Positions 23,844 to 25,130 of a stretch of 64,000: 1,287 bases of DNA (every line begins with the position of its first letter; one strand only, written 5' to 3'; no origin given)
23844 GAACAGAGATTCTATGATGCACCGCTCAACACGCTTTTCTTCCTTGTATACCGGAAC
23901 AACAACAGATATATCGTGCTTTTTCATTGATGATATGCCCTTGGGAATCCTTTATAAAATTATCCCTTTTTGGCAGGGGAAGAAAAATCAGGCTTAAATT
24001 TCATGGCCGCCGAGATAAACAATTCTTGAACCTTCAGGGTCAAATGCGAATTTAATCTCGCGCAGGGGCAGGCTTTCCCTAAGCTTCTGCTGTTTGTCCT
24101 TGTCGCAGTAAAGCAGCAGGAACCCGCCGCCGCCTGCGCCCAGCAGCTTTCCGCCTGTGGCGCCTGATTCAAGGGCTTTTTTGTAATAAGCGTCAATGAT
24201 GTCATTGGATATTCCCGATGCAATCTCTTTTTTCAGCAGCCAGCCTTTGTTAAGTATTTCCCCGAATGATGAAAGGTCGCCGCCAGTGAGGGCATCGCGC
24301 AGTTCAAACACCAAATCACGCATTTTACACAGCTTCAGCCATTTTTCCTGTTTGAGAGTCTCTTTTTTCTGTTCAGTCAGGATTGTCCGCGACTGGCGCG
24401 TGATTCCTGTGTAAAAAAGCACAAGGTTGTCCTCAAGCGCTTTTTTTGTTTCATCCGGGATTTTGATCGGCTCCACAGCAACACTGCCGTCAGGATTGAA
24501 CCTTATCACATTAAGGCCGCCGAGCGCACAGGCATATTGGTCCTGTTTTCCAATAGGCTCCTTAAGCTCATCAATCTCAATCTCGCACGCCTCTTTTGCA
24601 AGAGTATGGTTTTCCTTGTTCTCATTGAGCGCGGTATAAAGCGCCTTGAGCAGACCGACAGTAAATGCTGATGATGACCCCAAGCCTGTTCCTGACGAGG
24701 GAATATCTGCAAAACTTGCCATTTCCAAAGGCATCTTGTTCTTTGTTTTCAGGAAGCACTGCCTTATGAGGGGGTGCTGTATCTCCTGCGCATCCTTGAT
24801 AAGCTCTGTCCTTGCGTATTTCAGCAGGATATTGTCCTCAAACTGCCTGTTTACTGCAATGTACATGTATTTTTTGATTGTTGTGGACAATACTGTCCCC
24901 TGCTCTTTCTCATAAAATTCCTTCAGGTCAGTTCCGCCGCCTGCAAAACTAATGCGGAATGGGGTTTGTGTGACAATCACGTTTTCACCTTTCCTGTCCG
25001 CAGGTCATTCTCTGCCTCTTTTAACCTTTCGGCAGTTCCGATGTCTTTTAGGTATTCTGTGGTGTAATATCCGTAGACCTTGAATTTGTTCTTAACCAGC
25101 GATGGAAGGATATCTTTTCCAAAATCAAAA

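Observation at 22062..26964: Heptose/methyl-sugar cassette bracketed by a 197-bp direct repeat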

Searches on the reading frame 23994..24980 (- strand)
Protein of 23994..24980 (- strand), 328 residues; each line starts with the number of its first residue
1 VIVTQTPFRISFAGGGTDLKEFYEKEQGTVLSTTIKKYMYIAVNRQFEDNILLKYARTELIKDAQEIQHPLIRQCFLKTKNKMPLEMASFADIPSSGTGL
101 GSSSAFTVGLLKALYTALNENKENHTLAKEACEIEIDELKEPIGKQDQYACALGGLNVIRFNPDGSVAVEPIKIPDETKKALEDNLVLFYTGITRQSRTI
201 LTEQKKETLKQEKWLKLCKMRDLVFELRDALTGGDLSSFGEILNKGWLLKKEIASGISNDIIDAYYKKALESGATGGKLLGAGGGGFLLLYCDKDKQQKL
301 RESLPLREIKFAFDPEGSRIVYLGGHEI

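Call 6: search_protein_families(library=pfam, proteins=[window:23994-24980:-], max_evalue=0.01)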
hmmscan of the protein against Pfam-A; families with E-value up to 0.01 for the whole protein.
window:23994-24980:- (328 aa): 2 families
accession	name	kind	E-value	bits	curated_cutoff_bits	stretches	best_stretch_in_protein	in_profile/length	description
PF00288.32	GHMP_kinases_N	-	4.7e-12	46.4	22.3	1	78-155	9-87/87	GHMP kinases N terminal domain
PF08544.19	GHMP_kinases_C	-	3.8e-10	40.5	21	1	228-304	2-79/85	GHMP kinases C terminal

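Call 21: find_encoding_contigs(protein=window:23994-24980:-, flank=10000, max_places=10)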
Protein window:23994-24980:- (328 aa): 2 contigs read that carry it; 2 places shown.
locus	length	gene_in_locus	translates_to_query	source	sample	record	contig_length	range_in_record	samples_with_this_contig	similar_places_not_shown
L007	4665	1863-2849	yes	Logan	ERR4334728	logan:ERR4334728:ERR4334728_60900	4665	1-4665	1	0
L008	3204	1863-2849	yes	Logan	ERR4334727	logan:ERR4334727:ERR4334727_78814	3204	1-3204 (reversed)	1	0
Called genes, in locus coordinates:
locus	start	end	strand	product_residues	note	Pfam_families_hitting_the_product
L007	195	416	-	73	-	-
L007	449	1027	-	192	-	PF00702:Hydrolase, PF08645:PNK3P, PF12710:HAD (weak), PF13419:HAD_2, PF13242:Hydrolase_like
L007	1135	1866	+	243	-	PF00483:NTP_transferase, PF12804:NTP_transf_3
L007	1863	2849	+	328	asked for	PF00288:GHMP_kinases_N, PF08544:GHMP_kinases_C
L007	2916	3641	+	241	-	PF00535:Glycos_transf_2, PF10111:Glyco_tranf_2_2 (weak)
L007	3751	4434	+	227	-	PF05711:TylF, PF13578:Methyltransf_24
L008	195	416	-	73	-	-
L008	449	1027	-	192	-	PF00702:Hydrolase, PF08645:PNK3P, PF12710:HAD (weak), PF13419:HAD_2, PF13242:Hydrolase_like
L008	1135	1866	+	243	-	PF00483:NTP_transferase, PF12804:NTP_transf_3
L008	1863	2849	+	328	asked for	PF00288:GHMP_kinases_N, PF08544:GHMP_kinases_C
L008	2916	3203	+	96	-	?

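Call 31: find_homologous_proteins(query=window:23994-24980:-, max_evalue=1e-40)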
Query window:23994-24980:- (328 aa): 7995 proteins with E <= 1e-40 among 8000 candidates; the best 120 are listed.
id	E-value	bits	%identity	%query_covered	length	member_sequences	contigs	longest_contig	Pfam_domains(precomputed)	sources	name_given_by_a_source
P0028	3.1e-214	729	100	100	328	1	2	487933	PF00288.33,PF08544.19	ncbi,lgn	-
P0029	3.7e-208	709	97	100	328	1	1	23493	PF00288.33,PF08544.19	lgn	-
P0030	2.3e-144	499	68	98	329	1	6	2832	PF00288.33,PF08544.19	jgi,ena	-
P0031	2.3e-144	499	68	98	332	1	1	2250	PF00288.33,PF08544.19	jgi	-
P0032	1.4e-142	493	66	100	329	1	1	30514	PF00288.33,PF08544.19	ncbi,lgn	ncbi:MAG: GHMP kinase [Candidatus Woesearchaeota archaeon]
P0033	3.7e-141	488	68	98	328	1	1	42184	PF00288.33,PF08544.19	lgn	-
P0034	5.0e-140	485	67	98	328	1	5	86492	PF00288.33,PF08544.19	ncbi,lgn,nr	ncbi:GHMP kinase [Candidatus Woesearchaeota archaeon]|nr:GHMP kinase [Candidatus Woesearchaeota arch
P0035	7.0e-139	481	66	98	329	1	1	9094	PF00288.33,PF08544.19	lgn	-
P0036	1.2e-138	480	65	98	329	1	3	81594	PF00288.33,PF08544.19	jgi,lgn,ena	-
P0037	1.1e-137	477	66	98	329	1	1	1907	PF00288.33,PF08544.19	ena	-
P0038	2.5e-137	476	66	98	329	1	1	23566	PF00288.33,PF08544.19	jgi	jgi:D-glycero-alpha-D-manno-heptose-7-phosphate kinase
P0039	2.6e-137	476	65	100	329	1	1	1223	PF00288.33,PF08544.19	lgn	-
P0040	8.2e-135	468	65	98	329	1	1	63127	PF00288.33,PF08544.19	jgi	jgi:D-glycero-alpha-D-manno-heptose-7-phosphate kinase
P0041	6.2e-134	465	63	99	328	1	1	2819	PF00288.33,PF08544.19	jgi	jgi:D-glycero-alpha-D-manno-heptose-7-phosphate kinase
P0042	1.2e-133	464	63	98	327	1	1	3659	PF00288.33,PF08544.19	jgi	jgi:D-glycero-alpha-D-manno-heptose-7-phosphate kinase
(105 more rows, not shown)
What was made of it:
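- On GDP-glycero-manno-heptose pathway: Some homologs elsewhere are SIS-GHMP fusions (call 31).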

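Call 32: find_encoding_contigs(protein=P0029, flank=10000, max_places=5)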
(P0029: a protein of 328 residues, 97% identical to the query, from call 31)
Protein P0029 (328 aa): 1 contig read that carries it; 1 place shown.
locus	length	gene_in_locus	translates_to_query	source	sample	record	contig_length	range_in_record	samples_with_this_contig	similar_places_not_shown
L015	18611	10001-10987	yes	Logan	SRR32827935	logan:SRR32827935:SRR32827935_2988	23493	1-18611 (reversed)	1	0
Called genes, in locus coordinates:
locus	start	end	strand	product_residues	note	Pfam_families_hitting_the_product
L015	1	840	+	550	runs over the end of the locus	PF13231:PMT_2 (weak), PF20176:DUF6541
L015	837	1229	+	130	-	-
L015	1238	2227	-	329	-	PF13404:HTH_AsnC-type, PF13412:HTH_24, PF01037:AsnC_trans_reg (weak), PF13404:HTH_AsnC-type, PF13412:HTH_24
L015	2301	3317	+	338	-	-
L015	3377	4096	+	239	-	PF00535:Glycos_transf_2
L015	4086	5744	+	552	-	-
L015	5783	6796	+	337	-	PF01073:3Beta_HSD, PF01370:Epimerase, PF02719:Polysacc_synt_2, PF04321:RmlD_sub_bind, PF07993:NAD_binding_4 (faint), PF13460:NAD_binding_10, PF16363:GDP_Man_Dehyd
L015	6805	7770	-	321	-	PF00535:Glycos_transf_2, PF10111:Glyco_tranf_2_2, PF13641:Glyco_tranf_2_3, PF13506:Glyco_transf_21 (weak), PF13632:Glyco_trans_2_3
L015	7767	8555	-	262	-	PF00535:Glycos_transf_2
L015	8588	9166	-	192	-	PF08645:PNK3P, PF00702:Hydrolase, PF13419:HAD_2 (weak), PF13242:Hydrolase_like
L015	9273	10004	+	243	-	PF00483:NTP_transferase, PF12804:NTP_transf_3 (weak)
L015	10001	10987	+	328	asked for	PF00288:GHMP_kinases_N, PF08544:GHMP_kinases_C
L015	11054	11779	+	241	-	PF00535:Glycos_transf_2, PF10111:Glyco_tranf_2_2 (weak)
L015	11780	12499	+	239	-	PF13489:Methyltransf_23, PF13649:Methyltransf_25, PF13847:Methyltransf_31, PF08241:Methyltransf_11, PF08242:Methyltransf_12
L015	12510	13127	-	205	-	PF13489:Methyltransf_23, PF13649:Methyltransf_25 (weak), PF08241:Methyltransf_11, PF08242:Methyltransf_12 (weak)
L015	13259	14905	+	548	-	PF13231:PMT_2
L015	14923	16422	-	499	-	PF01943:Polysacc_synt, PF13440:Polysacc_synt_3, PF01554:MatE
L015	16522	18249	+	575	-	-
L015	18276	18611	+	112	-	?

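Call 43: search_protein_families(library=ncbifam, proteins=[window:23994-24980:-], max_evalue=0.001)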
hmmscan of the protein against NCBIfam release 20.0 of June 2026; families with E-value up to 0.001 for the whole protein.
window:23994-24980:- (328 aa): 9 families
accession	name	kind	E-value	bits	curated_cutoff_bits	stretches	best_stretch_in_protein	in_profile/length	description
NF049969.1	GlMnHpPKinHddA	equivalog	1.6e-55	188.9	600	1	2-304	3-316/338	D-glycero-D-manno-heptose 7-phosphate kinase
NF009948.0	PRK13412.1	equivalog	1.5e-26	92.4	721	1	85-295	727-937/974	bifunctional fucokinase/fucose-1-phosphate guanylyltransferase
TIGR00549.1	mevalon_kin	equivalog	9.8e-19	67.9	163.05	1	34-289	23-274/276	mevalonate kinase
NF003006.0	PRK03817.1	equivalog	7.6e-15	54.7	443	2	220-304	242-325/352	galactokinase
NF003036.0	PRK03926.1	equivalog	9.1e-14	51.2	403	1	59-302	49-277/302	mevalonate kinase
NF001816.0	PRK00555.1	equivalog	7.7e-07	28.4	509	0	223-304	256-336/363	galactokinase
NF002288.1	PRK01212.1-4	equivalog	5.6e-06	25.6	194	1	83-299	75-273/303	homoserine kinase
TIGR00191.1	thrB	equivalog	6.8e-05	21.9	168.25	1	72-204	63-188/304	homoserine kinase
NF003705.0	PRK05322.1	equivalog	7.4e-05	21.6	385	0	224-302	281-359/388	galactokinase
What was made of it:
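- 23202..25714 (-): hddC (24977-25714), hddA (23994-24980) and GT2b (23202-23927) operon, inverted relative to L015. Pfam and NCBIfam (calls 6, 43).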
